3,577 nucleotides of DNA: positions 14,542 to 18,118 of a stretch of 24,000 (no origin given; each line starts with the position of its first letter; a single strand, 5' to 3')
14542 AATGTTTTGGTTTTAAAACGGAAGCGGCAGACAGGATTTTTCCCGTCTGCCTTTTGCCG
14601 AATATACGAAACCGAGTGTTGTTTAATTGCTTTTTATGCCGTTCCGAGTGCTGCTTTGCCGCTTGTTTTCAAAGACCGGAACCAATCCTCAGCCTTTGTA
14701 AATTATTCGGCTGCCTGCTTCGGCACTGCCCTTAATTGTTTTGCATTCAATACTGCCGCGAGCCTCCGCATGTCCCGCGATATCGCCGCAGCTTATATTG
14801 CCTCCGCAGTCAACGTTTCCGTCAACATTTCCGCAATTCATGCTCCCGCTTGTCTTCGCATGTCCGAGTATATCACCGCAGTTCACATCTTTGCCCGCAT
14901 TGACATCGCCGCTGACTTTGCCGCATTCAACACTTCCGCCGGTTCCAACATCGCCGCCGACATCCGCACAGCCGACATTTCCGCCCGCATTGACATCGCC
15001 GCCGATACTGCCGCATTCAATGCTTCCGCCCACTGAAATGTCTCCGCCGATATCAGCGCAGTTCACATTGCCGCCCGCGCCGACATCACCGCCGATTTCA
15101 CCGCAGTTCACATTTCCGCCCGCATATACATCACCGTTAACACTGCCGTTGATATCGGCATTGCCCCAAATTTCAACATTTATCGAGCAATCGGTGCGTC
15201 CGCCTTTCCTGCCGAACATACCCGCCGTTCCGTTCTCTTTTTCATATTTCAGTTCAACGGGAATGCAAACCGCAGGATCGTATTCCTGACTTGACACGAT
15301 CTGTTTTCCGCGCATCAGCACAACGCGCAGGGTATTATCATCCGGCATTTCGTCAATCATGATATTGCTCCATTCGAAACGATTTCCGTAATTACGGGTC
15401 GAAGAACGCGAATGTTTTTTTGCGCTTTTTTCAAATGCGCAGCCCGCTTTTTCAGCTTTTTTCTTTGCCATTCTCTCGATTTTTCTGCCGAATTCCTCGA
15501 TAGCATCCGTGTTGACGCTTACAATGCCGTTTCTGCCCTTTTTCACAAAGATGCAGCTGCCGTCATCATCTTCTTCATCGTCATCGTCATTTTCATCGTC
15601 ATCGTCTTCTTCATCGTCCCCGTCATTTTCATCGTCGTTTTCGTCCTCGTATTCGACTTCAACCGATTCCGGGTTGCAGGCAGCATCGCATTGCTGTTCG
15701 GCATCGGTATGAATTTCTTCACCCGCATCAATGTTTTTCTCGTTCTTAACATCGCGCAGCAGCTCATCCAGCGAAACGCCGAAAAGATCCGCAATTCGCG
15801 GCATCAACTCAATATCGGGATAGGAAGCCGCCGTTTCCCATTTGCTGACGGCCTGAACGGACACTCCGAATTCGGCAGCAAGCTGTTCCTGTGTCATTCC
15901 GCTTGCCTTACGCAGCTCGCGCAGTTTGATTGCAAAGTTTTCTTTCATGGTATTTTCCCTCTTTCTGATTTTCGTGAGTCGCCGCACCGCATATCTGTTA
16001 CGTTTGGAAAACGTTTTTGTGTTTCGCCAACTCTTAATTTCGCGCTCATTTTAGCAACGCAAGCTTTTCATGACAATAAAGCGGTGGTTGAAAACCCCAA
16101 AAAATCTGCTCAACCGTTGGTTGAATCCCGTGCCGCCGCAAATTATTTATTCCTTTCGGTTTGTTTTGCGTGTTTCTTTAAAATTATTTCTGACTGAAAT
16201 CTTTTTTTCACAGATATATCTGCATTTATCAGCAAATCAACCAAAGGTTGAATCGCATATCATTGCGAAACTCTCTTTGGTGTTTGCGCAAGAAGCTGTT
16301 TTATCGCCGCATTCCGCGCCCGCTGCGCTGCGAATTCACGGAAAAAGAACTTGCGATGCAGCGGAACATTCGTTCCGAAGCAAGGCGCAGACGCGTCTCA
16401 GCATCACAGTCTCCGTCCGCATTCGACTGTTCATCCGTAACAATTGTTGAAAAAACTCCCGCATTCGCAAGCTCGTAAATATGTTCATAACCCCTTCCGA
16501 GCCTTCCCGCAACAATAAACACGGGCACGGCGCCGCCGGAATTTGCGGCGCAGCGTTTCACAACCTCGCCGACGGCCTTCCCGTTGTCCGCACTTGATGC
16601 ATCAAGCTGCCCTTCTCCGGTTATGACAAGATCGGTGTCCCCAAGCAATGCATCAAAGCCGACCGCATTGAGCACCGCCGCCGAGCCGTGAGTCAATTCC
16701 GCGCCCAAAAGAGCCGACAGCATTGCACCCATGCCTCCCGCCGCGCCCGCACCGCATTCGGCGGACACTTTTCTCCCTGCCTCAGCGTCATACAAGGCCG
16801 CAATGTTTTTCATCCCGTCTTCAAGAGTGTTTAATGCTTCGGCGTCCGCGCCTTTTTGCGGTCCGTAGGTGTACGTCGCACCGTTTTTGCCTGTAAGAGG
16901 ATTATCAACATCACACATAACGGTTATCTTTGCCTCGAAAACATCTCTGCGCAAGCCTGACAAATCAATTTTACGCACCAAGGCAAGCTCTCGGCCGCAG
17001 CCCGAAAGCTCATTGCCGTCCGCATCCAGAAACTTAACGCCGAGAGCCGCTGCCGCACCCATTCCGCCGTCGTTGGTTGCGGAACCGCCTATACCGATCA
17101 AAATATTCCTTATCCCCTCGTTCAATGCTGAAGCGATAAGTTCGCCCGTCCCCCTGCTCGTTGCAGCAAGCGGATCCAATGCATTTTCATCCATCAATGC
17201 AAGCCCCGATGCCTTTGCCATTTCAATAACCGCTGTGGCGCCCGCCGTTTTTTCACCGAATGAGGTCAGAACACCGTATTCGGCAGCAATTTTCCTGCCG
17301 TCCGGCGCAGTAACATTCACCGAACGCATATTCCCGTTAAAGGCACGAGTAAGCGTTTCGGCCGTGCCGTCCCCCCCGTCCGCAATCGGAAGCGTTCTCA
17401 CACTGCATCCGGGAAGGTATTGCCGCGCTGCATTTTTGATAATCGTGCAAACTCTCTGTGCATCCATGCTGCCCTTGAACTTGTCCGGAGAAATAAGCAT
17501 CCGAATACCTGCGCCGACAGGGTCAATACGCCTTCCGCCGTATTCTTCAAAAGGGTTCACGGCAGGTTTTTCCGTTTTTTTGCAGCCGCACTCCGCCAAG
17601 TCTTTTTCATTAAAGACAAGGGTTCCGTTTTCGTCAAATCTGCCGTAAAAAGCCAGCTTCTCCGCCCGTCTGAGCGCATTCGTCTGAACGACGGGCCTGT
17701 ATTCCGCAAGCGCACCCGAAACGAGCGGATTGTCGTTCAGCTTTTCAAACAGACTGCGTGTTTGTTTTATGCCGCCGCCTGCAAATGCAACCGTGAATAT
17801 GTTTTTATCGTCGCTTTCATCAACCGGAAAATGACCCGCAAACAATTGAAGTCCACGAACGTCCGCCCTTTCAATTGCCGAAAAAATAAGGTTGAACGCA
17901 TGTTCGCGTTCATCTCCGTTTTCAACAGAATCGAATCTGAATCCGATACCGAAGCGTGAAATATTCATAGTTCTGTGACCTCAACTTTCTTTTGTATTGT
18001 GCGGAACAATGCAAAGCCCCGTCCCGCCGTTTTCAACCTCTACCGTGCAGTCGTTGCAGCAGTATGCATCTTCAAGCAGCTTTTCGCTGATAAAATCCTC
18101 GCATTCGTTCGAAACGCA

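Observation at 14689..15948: Transcription-factor HTH fused to a poly-acidic tract and a nine-rung cysteine ladder of exact 15-residue repeats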

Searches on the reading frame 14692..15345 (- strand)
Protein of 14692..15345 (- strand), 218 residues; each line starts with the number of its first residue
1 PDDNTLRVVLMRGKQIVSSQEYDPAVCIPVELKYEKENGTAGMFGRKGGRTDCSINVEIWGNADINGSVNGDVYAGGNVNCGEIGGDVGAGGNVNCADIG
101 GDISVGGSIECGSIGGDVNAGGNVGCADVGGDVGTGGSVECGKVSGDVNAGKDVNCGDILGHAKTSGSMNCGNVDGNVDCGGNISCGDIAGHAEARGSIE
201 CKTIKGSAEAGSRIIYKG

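Call 20: search_solved_structures(query=A2, max_evalue=10, show_alignments=3)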
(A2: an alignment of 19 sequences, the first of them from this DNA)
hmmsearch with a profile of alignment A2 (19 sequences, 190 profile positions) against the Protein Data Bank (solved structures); distinct sequences matched with E-value up to 10: 0.

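Call 29: predict_structure(alignment_id=A2)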
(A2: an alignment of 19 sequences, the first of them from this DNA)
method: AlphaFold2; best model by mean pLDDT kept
length: 218 residues; sequences in the alignment: 19
mean_pLDDT: 87.1   pTM: 0.80
mean pLDDT of the five models: 87.1, 84.9, 83.8, 82.9, 81.9
residues with pLDDT >= 90: 137; 70-90: 57; 50-70: 7; < 50: 17
segments of 3 or more residues with pLDDT < 50: 35-51
pLDDT, mean of each block of 10 residues (from residue 1): 78 79 77 53 40 72 84 91 92 94 96 97 97 98 98 98 98 98 97 97 96 87
secondary structure, 60 per line:
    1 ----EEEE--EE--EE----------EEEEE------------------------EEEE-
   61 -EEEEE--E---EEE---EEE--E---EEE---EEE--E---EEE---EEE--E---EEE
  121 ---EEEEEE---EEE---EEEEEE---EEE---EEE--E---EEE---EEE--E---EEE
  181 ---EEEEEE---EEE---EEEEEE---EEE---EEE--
elements in order: E5-8 E27-31 E56-59 E62-66 E73-75 E79-81 E88-90 E94-96 E103-105 E109-111 E118-120 E124-129 E133-135 E139-144 E148-150 E154-156 E163-165 E169-171 E178-180 E184-189 E193-195 E199-204 E208-210 E214-216

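Call 31: find_related_loci(query=A3, collection=genome_contigs, flank=6000)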
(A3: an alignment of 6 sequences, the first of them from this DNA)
Query A3 (218 aa) in genome_contigs; peptide patterns used: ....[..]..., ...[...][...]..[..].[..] (x = any residue, [..] = any of these).
128 stretches matched a pattern; 73 encode a relative of the query (tblastn E <= 1e-3); 72 distinct loci.
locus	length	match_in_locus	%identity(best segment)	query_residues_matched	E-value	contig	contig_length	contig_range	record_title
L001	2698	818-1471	92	1-218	5e-132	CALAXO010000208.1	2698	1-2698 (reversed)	MAG TPA_asm: uncultured Clostridia bacterium isolate SRR1747021_bin.129_CONCOCT_v1.1_MAG genome assembly, contig: ERZ808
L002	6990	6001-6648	47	1-217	3e-51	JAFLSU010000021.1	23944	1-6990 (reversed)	MAG: Christensenellaceae bacterium isolate HAN035 Seq21, whole genome shotgun sequence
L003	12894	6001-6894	43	1-195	2e-44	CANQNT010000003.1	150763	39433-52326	MAG: uncultured Acetatifactor sp. isolate Lapin-012__bin4 genome assembly, contig: Lapin-012__NODE_143_length_150763_cov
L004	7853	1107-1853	39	1-214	2e-44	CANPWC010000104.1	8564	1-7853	MAG: uncultured Acetatifactor sp. isolate Lapin-001__bin28 genome assembly, contig: Lapin-001__NODE_7058_length_8564_cov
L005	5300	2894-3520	38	1-215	2e-41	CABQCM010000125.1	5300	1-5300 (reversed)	MAG TPA_asm: uncultured Ruminococcaceae bacterium isolate MGYG-HGUT-00456 genome assembly, contig: GUT_GENOME011023_125,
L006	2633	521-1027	41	1-214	7e-37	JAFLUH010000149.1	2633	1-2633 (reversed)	MAG: Oscillospiraceae bacterium isolate HAN074 Seq149, whole genome shotgun sequence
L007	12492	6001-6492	39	1-191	8e-34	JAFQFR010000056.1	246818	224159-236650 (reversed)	MAG: Clostridia bacterium isolate RGIG1777 Goat_Cecum-4__c944619, whole genome shotgun sequence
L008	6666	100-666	39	1-210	1e-33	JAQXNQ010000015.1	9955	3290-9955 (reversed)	MAG: Oscillospiraceae bacterium isolate SUG1357 k141_3201852, whole genome shotgun sequence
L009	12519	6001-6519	43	1-184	2e-33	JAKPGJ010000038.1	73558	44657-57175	MAG: Bacillota bacterium isolate JPMR_metabat.66 k141_845458, whole genome shotgun sequence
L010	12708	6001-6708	37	1-210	9e-33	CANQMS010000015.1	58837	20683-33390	MAG: uncultured Clostridia bacterium isolate Lapin-013__bin19 genome assembly, contig: Lapin-013__NODE_310_length_58837_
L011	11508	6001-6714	37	1-210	3e-32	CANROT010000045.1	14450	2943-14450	MAG: uncultured Clostridia bacterium isolate Lapin-020__bin111 genome assembly, contig: Lapin-020__NODE_5774_length_1445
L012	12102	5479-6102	41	1-197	3e-32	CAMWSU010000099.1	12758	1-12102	MAG TPA_asm: uncultured Lachnospiraceae bacterium isolate SRR14411297_bin.3_metawrap_v1.3_MAG genome assembly, contig: N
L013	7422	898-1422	46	1-201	5e-31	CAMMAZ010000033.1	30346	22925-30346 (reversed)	MAG: uncultured Clostridia bacterium isolate ERR4303200_bin.30_MetaWRAP_v1.1_MAG genome assembly, contig: NODE_1282_leng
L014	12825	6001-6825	34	1-211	2e-30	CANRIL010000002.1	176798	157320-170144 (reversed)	MAG: uncultured Clostridia bacterium isolate Lapin-019__bin47 genome assembly, contig: Lapin-019__NODE_15_length_176798_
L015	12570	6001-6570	36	1-189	2e-29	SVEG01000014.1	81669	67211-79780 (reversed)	MAG: Lachnospiraceae bacterium isolate SIG300 NODE_1778_length_81669_cov_2.608386, whole genome shotgun sequence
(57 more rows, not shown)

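Call 34: fold_search(model_id=the predicted structure, library=pdb)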
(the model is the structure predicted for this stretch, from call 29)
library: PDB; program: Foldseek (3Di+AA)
matches with E <= 10: 125; with E <= 0.001: 0
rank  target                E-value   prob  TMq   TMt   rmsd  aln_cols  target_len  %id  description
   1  3p4g_B                3.6e-01  0.38  0.35  0.26   8.6       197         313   19  X-ray crystal structure of a hyperactive, Ca2+-dependent, beta-helical antifreeze protein from an Antarctic bacterium (released 2011-04-27)
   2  6n2b_B                3.6e-01  0.23  0.30  0.21   9.4       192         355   16  The Crystal Structure of Caldicellulosiruptor kristjanssonii Tapirin C-terminal domain (released 2018-12-19)
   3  5uyt_B                5.5e-01  0.12  0.25  0.15  16.3       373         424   11  Crystal structure of ice binding protein from an Antarctic bacterium Flavobacteriaceae (released 2017-10-25)
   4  3p4g_C                5.8e-01  0.28  0.33  0.26   9.1       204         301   18  X-ray crystal structure of a hyperactive, Ca2+-dependent, beta-helical antifreeze protein from an Antarctic bacterium (released 2011-04-27)
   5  4w8t                  6.5e-01  0.02  0.09  0.09  13.5       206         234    9  Crystal structure of truncated hemolysin A Q125S from P. mirabilis at 1.5 Angstroms resolution (released 2015-10-07)
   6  3p4g_A                8.0e-01  0.14  0.27  0.21  12.0       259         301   15  X-ray crystal structure of a hyperactive, Ca2+-dependent, beta-helical antifreeze protein from an Antarctic bacterium (released 2011-04-27)
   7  3fy3                  9.3e-01  0.01  0.09  0.09  13.6       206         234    8  Crystal structure of truncated hemolysin A from P. mirabilis (released 2009-06-02)
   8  3d8v                  9.8e-01  0.06  0.17  0.11  11.3       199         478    9  Crystal structure of GlmU from Mycobacterium tuberculosis in complex with uridine-diphosphate-N-acetylglucosamine (released 2009-03-10)
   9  4ihg_D                1.0e+00  0.03  0.13  0.11  12.1       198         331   10  Chasing Acyl Carrier Protein Through a Catalytic Cycle of Lipid A Production (released 2013-11-13)
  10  9rkv_N                1.1e+00  0.05  0.21  0.11  10.9       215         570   12  Agrobacterium phage 7-7-1 tail fibers (released 2025-12-10)
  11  5awf_B                1.1e+00  0.03  0.17  0.11  14.3       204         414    7  Crystal structure of SufB-SufC-SufD complex from Escherichia coli (released 2015-11-11)
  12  3p4g_D                1.2e+00  0.14  0.32  0.24   9.7       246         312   15  X-ray crystal structure of a hyperactive, Ca2+-dependent, beta-helical antifreeze protein from an Antarctic bacterium (released 2011-04-27)
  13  6pzl                  1.2e+00  0.01  0.10  0.10  15.0       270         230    9  P. mirabilis hemolysin A mutant - Q125A (released 2020-08-05)
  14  5kdk                  1.3e+00  0.01  0.10  0.10  13.3       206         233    8  Truncated hemolysin A from P. mirabilis at 2.0 Angstroms resolution crystallized in a high salt condition (released 2017-06-14)
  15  4k6r                  1.6e+00  0.06  0.19  0.13  10.8       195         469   12  Crystal structure of GlmU in complex with ATP (released 2014-04-16)
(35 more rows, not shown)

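Call 44: find_homologous_proteins(query=A2, max_evalue=0.00001)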
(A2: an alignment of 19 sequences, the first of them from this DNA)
Query A2 (19 sequences) (218 aa, profile of the alignment): 730 proteins with E <= 0.00001 among 3593 candidates; the best 120 are listed.
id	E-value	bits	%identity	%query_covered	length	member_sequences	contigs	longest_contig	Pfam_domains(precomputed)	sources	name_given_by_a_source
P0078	2.9e-80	286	46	99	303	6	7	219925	PF12844.14,PF01381.29,PF13560.13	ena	-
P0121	1.8e-79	284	39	97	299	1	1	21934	PF01381.29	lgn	-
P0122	1.4e-75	271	37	99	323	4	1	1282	PF12844.14,PF01381.29,PF13560.13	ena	-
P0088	6.4e-75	269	39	98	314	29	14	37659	PF01381.29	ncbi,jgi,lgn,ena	jgi:transcriptional regulator with XRE-family HTH domain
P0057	8.3e-75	268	97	100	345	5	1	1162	-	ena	-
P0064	1.3e-73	265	47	100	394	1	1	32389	PF12844.14,PF01381.29,PF13560.13,PF13443.13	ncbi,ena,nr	ncbi:MAG: helix-turn-helix domain-containing protein [Christensenellaceae bacterium]|nr:helix-turn-h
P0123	2.2e-72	261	39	95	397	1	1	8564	PF01381.29,PF13560.13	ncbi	-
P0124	5.0e-72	259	40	99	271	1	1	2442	PF01381.29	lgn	-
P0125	1.2e-68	248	36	97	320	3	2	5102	PF12844.14,PF01381.29,PF13560.13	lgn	-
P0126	2.4e-68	247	38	96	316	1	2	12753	PF12844.14,PF01381.29,PF13560.13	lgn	-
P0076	2.2e-65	238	43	84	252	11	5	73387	PF12844.14,PF01381.29,PF13560.13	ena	-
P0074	2.5e-65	238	33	98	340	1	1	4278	PF01381.29,PF13560.13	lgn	-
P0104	3.7e-65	237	36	91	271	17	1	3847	PF12844.14,PF01381.29,PF13560.13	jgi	jgi:transcriptional regulator with XRE-family HTH domain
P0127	3.9e-65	237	42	96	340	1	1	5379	PF12844.14,PF01381.29,PF13560.13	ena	-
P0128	4.9e-64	233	42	92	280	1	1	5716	PF12844.14,PF01381.29,PF13560.13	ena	-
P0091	5.7e-54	201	36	92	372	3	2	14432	PF12844.14,PF01381.29,PF04519.20,PF13560.13,PF13443.13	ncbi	-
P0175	1.3e-53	199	29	92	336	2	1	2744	PF04519.20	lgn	-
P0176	2.1e-53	199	42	82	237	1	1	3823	PF12844.14,PF01381.29,PF04519.20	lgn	-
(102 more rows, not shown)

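Call 59: search_protein_representatives(alignment_id=A2)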
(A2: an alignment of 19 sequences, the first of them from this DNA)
Query: 19 sequences, 190 profile positions. Proteins with E-value up to 0.001 (for the whole library): 1605; up to 1e-10: 692; up to 1e-30: 151. The best 150 are listed.
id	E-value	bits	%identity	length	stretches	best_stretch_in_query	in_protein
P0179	6.7e-96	335.6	-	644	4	1-163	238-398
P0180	5.1e-92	322.9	-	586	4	1-180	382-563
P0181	1.8e-82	291.8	-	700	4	1-152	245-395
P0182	1.4e-81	288.9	-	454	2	1-187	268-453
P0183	4.6e-81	287.2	-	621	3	1-186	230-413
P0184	2.3e-75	268.6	-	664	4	1-139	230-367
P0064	4.0e-74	264.6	-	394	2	1-149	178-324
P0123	6.9e-73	260.6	-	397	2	1-170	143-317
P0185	1.4e-71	256.2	-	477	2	2-179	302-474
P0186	4.3e-67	241.7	-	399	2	1-181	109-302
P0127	1.2e-65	236.9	-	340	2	1-167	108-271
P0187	2.5e-64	232.6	-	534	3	1-141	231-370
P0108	3.8e-64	232.1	-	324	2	1-185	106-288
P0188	5.1e-61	221.8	-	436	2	3-170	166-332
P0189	1.1e-60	220.7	-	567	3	1-122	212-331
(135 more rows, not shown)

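Call 63: find_related_loci(query=A3, collection=viral_contigs, flank=5000)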
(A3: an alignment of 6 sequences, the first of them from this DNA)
Query A3 (218 aa) in viral_contigs; peptide patterns used: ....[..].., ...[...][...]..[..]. (x = any residue, [..] = any of these).
36 stretches matched a pattern, but none encodes a relative of the query by tblastn (E <= 1e-3).

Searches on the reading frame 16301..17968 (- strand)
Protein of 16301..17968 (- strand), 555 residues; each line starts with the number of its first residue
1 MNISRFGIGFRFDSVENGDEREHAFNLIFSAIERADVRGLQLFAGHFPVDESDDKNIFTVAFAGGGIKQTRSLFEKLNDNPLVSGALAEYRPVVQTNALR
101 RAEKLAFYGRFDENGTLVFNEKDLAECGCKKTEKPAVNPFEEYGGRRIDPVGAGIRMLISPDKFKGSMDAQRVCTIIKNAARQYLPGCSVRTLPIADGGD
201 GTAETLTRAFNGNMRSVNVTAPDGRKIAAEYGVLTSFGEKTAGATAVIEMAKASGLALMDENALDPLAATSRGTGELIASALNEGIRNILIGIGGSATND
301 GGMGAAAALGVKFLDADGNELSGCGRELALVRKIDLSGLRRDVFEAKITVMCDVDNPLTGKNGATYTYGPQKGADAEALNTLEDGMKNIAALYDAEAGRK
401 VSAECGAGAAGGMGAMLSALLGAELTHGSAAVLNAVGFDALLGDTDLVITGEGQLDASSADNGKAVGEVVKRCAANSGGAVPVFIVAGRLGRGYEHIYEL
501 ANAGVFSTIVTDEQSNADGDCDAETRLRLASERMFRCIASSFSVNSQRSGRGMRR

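Call 25: search_protein_families(library=pfam, proteins=[window:16301-17968:-], max_evalue=0.00001)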
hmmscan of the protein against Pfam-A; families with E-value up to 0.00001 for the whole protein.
window:16301-17968:- (555 aa): 1 family
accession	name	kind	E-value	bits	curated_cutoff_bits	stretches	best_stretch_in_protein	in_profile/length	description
PF02595.20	Gly_kinase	-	5.1e-117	391.4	23.3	1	157-538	1-371/372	Glycerate kinase family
